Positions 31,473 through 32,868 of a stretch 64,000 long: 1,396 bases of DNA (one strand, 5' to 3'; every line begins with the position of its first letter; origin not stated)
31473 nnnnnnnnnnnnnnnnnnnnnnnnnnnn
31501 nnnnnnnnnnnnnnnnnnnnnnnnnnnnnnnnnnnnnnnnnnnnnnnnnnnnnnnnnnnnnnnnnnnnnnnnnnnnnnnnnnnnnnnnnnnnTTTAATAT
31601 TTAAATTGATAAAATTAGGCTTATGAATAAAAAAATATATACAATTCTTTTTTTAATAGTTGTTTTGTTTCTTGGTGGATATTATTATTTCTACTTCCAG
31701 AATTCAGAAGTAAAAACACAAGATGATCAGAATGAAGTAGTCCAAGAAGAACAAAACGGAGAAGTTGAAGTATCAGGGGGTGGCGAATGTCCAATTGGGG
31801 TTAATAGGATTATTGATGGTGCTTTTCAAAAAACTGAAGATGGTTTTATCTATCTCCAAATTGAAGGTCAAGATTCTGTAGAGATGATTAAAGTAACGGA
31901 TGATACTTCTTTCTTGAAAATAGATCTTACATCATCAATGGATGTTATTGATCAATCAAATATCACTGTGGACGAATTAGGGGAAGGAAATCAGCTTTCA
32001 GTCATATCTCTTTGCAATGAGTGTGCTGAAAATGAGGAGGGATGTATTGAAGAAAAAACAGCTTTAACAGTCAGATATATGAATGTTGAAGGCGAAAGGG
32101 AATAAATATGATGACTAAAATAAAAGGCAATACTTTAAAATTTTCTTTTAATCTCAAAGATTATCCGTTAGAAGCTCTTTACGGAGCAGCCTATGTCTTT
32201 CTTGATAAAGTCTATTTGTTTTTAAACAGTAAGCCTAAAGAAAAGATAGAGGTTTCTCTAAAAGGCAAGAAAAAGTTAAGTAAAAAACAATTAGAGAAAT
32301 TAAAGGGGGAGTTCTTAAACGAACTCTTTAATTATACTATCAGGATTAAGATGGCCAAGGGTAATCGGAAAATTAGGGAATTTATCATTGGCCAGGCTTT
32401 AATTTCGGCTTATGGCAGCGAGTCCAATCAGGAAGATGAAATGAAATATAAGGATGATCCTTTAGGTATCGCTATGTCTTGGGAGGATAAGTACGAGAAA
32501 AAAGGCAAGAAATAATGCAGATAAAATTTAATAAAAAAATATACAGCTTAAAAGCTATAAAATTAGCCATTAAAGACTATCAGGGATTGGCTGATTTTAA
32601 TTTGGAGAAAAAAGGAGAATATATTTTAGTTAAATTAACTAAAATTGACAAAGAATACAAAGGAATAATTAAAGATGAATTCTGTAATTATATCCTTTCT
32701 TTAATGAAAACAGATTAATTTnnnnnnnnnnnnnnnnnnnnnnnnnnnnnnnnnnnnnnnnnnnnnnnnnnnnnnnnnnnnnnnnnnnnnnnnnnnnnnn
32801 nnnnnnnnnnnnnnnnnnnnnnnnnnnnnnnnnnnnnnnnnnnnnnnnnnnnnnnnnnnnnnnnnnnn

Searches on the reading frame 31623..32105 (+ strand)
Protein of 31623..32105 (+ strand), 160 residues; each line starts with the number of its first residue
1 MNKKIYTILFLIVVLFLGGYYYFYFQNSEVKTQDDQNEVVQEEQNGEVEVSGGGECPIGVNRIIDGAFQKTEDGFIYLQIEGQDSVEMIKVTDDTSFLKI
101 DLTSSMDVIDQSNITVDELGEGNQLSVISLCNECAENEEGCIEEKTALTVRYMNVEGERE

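Call 3: search_protein_families(library=ncbifam, proteins=[window:31623-32105:+], max_evalue=0.01)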
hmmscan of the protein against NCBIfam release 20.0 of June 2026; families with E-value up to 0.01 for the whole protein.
window:31623-32105:+ (160 aa): 0 families

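Call 4: search_protein_families(library=pfam, proteins=[window:31623-32105:+], max_evalue=0.01)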
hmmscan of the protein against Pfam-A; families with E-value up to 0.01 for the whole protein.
window:31623-32105:+ (160 aa): 0 families

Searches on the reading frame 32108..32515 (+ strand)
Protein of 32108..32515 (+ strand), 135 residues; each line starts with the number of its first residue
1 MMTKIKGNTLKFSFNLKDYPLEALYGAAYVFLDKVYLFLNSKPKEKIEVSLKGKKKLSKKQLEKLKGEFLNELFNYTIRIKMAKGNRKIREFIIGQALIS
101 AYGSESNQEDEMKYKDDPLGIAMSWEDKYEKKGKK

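Call 3: search_protein_families(library=ncbifam, proteins=[window:32108-32515:+], max_evalue=0.01)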
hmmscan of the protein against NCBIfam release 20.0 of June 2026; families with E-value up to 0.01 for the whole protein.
window:32108-32515:+ (135 aa): 1 family
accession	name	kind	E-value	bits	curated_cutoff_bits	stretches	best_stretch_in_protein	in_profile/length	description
TIGR03976.1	chp_LLNDYxLRE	equivalog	2.7e-15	56.5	50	1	15-101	2-87/90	His-Xaa-Ser system protein HxsD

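Call 4: search_protein_families(library=pfam, proteins=[window:32108-32515:+], max_evalue=0.01)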
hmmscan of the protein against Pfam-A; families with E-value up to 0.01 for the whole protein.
window:32108-32515:+ (135 aa): 0 families

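Call 46: search_protein_families(library=padloc, proteins=[window:32108-32515:+], max_evalue=0.001)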
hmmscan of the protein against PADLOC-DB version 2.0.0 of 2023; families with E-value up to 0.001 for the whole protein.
window:32108-32515:+ (135 aa): 0 families

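Call 52: search_solved_structures(query=window:32108-32512:+, max_evalue=1)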
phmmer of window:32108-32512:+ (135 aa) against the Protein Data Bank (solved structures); distinct sequences matched with E-value up to 1: 3.
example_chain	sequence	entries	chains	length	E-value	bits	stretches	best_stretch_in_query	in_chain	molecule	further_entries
2k2w_A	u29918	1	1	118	0.49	13.9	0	30-50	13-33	Recombination and DNA repair protein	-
4xpm_A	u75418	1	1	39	0.61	13.6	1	55-77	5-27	Protein MEH1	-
6tdu_AM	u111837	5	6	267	0.93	13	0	13-69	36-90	oligomycin sensitivity conferring protein (OSCP) | oligomycin sensitivity conferrring protein (OSCP)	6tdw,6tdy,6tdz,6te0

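Call 57: find_homologous_proteins(query=window:32108-32512:+, max_evalue=0.001)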
Query window:32108-32512:+ (135 aa): 389 proteins with E <= 0.001 among 433 candidates; the best 120 are listed.
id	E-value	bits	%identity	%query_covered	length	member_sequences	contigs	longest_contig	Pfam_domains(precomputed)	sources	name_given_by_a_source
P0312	1.0e-78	280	100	99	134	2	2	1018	PF27806.1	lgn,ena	-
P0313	3.0e-65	236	86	98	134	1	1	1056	PF27806.1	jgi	-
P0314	8.1e-65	235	81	100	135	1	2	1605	PF27806.1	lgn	-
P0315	1.1e-60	221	81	97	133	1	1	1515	PF27806.1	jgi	-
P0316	4.8e-57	209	76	92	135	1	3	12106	PF27806.1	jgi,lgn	-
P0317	1.0e-56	208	75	100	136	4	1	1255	PF27806.1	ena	-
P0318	3.1e-56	207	76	97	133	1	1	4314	PF27806.1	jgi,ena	-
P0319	1.5e-55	205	73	98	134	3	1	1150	PF27806.1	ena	-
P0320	1.9e-55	204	73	93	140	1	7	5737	PF27806.1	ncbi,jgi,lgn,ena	-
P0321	3.2e-55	204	71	98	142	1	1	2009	PF27806.1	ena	-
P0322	3.5e-55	203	74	95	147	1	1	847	PF27806.1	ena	-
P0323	5.6e-55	203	72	98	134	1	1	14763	PF27806.1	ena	-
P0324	6.8e-55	203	71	96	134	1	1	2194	PF27806.1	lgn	-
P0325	9.0e-55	202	71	98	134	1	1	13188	PF27806.1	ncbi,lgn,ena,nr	ncbi:MAG: His-Xaa-Ser system protein HxsD [Candidatus Portnoybacteria bacterium]|nr:His-Xaa-Ser syst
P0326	9.9e-55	202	73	91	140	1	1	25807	PF27806.1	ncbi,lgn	-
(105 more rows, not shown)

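Call 62: predict_structure(alignment_id=A3)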
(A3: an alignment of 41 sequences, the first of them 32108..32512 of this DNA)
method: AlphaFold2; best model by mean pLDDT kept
length: 135 residues; sequences in the alignment: 41
mean_pLDDT: 82.1   pTM: 0.63
mean pLDDT of the five models: 82.1, 82.0, 81.8, 81.5, 81.3
residues with pLDDT >= 90: 68; 70-90: 32; 50-70: 24; < 50: 11
segments of 3 or more residues with pLDDT < 50: 105-113
pLDDT, mean of each block of 10 residues (from residue 1): 84 94 95 95 89 95 95 95 87 82 52 56 63 52
secondary structure, 60 per line:
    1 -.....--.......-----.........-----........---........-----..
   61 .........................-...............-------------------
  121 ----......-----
elements in order: E2-6 E9-15 H21-29 E35-42 E46-53 H59-85 H87-101 H125-130

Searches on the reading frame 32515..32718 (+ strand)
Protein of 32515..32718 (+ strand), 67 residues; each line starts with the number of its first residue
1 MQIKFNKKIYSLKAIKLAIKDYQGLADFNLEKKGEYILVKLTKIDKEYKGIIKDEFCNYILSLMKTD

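Call 3: search_protein_families(library=ncbifam, proteins=[window:32515-32718:+], max_evalue=0.01)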
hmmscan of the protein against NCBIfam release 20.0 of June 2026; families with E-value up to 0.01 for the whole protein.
window:32515-32718:+ (67 aa): 2 families
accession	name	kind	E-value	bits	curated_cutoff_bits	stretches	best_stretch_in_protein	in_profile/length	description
NF038315.1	HxsD_rel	equivalog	3.5e-22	78.4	41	1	3-65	1-62/62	HxsD-like protein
TIGR03976.1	chp_LLNDYxLRE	equivalog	0.0072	16.7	50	1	5-60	1-59/90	His-Xaa-Ser system protein HxsD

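Call 4: search_protein_families(library=pfam, proteins=[window:32515-32718:+], max_evalue=0.01)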
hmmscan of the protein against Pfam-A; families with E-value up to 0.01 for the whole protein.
window:32515-32718:+ (67 aa): 0 families

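Call 46: search_protein_families(library=padloc, proteins=[window:32515-32718:+], max_evalue=0.001)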
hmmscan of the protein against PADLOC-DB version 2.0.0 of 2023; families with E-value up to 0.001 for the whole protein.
window:32515-32718:+ (67 aa): 0 families
